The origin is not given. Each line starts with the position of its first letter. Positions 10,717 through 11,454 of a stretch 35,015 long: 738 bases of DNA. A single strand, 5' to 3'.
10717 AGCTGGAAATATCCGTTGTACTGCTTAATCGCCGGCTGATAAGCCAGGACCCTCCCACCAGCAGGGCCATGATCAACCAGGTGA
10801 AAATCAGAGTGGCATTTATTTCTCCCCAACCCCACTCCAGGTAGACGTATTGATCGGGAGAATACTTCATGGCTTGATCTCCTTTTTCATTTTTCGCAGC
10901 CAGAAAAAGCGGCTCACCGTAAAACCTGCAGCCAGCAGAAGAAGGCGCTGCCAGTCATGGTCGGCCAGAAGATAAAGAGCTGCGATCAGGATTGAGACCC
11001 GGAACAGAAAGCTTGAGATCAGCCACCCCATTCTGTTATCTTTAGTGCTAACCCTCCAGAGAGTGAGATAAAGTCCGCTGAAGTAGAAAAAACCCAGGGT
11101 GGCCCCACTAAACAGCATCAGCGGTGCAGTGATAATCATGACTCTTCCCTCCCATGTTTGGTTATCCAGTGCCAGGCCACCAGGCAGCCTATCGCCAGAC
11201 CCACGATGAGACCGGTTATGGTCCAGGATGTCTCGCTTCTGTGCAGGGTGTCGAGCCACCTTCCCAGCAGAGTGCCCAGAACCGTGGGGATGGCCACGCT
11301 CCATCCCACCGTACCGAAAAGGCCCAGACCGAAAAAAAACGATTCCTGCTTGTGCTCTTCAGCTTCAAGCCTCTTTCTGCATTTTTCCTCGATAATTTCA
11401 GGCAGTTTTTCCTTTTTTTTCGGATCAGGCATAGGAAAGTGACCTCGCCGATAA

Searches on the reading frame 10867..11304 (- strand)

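Call 3: search_protein_families(library=pfam, proteins=[window:10867-11304:-], max_evalue=0.01)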
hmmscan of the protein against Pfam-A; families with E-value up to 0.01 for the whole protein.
window:10867-11304:- (145 aa): 1 family
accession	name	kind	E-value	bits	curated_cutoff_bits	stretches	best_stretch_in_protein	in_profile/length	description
PF12966.13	AtpR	-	4.1e-19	69.3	26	1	62-142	5-85/86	N-ATPase, AtpR subunit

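Call 19: search_protein_families(library=ncbifam, proteins=[window:10867-11304:-], max_evalue=0.00001)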
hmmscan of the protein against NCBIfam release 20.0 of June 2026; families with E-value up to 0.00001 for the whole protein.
window:10867-11304:- (145 aa): 1 family
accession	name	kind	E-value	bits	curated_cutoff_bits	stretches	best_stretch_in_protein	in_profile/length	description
TIGR03165.1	F1F0_chp_2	hypoth_equivalog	2.1e-15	56.9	55.5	1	60-139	3-82/83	F1/F0 ATPase, Methanosarcina type, subunit 2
